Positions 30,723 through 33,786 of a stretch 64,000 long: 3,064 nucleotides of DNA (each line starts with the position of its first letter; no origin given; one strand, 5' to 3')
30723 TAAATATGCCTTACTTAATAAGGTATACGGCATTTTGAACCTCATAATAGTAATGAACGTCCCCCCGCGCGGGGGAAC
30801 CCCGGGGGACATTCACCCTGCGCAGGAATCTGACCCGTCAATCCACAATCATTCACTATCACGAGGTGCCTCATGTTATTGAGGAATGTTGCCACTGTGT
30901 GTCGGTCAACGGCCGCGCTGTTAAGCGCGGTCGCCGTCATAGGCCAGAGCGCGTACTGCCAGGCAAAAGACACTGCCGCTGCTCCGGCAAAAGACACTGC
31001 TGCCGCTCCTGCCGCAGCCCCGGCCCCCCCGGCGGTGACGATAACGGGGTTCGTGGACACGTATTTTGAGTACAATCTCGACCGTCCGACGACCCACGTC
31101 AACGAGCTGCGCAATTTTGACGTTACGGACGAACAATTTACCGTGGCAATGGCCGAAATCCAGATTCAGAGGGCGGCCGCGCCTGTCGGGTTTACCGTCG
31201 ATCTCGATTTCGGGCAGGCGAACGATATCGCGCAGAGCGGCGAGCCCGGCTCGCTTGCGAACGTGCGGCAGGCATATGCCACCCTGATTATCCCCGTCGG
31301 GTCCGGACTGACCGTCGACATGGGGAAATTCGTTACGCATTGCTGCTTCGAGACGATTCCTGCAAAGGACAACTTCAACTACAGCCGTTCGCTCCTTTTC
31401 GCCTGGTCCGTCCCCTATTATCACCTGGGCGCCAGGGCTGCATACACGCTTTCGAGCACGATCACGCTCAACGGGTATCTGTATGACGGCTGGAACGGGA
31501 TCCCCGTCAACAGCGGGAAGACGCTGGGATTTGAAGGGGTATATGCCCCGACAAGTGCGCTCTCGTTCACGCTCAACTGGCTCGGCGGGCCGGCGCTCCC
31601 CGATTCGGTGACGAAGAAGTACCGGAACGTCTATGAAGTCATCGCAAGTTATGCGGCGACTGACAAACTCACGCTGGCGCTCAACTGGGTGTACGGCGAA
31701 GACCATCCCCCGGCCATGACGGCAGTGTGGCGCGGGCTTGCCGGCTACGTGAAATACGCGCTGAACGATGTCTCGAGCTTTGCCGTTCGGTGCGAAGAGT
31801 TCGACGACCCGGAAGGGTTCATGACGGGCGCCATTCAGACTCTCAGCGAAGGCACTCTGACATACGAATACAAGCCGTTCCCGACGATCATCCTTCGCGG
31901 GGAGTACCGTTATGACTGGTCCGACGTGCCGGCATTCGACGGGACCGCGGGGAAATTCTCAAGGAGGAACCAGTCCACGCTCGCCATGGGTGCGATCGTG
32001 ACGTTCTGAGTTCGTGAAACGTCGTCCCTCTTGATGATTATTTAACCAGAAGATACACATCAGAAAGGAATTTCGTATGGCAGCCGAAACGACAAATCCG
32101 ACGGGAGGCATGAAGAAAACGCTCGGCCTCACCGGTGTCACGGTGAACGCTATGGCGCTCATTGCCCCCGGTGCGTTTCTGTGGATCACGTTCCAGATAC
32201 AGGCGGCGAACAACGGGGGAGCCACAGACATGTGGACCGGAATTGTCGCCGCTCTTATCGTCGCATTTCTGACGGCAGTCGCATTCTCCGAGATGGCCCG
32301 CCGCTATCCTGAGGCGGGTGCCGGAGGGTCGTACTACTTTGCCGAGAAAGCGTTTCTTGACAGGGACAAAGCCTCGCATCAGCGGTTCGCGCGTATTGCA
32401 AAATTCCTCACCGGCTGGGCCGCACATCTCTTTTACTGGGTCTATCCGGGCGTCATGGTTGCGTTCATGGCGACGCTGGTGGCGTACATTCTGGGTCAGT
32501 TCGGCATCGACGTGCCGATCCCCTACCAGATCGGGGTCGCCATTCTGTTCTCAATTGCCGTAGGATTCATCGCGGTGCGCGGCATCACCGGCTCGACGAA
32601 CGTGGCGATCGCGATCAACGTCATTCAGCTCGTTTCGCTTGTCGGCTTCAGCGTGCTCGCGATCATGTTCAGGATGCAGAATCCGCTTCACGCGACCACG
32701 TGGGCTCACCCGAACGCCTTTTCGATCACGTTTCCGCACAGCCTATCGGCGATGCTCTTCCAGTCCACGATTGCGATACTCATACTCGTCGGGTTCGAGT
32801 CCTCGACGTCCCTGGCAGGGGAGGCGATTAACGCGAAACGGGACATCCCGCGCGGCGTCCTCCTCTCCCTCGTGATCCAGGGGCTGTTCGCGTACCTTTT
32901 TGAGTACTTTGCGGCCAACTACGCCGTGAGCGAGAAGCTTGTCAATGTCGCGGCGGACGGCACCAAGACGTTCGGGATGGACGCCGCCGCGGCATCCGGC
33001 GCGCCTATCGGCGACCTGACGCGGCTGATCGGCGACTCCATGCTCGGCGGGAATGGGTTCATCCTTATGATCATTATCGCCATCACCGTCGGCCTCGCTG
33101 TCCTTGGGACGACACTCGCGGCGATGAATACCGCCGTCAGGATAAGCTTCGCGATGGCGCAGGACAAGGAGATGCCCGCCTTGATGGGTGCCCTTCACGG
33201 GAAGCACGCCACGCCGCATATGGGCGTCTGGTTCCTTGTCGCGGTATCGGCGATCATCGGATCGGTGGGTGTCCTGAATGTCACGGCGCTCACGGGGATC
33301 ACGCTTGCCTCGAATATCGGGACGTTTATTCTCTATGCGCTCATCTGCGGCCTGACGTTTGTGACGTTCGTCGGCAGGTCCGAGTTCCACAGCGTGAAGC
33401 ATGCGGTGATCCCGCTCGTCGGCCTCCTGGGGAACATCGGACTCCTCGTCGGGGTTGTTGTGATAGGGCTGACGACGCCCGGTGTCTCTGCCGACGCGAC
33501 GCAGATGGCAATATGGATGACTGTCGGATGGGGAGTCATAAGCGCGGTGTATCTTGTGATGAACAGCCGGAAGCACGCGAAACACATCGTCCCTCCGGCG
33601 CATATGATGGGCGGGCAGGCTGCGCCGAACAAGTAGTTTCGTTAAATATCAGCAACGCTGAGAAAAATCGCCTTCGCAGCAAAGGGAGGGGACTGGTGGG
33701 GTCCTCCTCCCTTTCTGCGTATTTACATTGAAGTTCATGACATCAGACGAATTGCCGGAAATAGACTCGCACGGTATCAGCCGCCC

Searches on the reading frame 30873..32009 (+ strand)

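Call 92: search_protein_families(library=pfam, proteins=[window:30873-32009:+], max_evalue=0.00001)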
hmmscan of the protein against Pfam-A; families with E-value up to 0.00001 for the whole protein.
window:30873-32009:+ (378 aa): 1 family
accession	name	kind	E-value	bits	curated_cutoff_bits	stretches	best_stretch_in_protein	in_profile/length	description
PF07642.17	BBP2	-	2.6e-77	260.8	26.2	1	55-378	2-339/339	Putative beta-barrel porin-2, OmpL-like. bbp2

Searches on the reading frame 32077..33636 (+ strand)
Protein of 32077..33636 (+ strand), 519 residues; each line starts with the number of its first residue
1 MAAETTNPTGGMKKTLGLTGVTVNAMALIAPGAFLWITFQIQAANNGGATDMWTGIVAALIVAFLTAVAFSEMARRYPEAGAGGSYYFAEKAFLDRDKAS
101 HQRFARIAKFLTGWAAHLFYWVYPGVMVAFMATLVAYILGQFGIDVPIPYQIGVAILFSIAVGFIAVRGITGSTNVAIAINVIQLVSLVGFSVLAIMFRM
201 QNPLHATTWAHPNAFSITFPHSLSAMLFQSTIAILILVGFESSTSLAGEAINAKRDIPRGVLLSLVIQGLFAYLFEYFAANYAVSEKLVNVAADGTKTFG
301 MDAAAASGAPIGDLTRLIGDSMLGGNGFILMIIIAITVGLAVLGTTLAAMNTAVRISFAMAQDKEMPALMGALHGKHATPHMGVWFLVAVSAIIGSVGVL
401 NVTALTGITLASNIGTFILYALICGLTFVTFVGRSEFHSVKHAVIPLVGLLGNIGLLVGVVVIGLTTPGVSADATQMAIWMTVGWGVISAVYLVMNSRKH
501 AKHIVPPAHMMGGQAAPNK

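Call 92: search_protein_families(library=pfam, proteins=[window:32077-33636:+], max_evalue=0.00001)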
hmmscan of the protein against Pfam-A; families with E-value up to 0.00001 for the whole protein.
window:32077-33636:+ (519 aa): 2 families
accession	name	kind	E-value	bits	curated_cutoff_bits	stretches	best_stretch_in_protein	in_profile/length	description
PF13520.12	AA_permease_2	-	7e-21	75.1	27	1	15-487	3-426/427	Amino acid permease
PF00324.27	AA_permease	-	3.7e-17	62.6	24.6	1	23-475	4-425/470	Amino acid permease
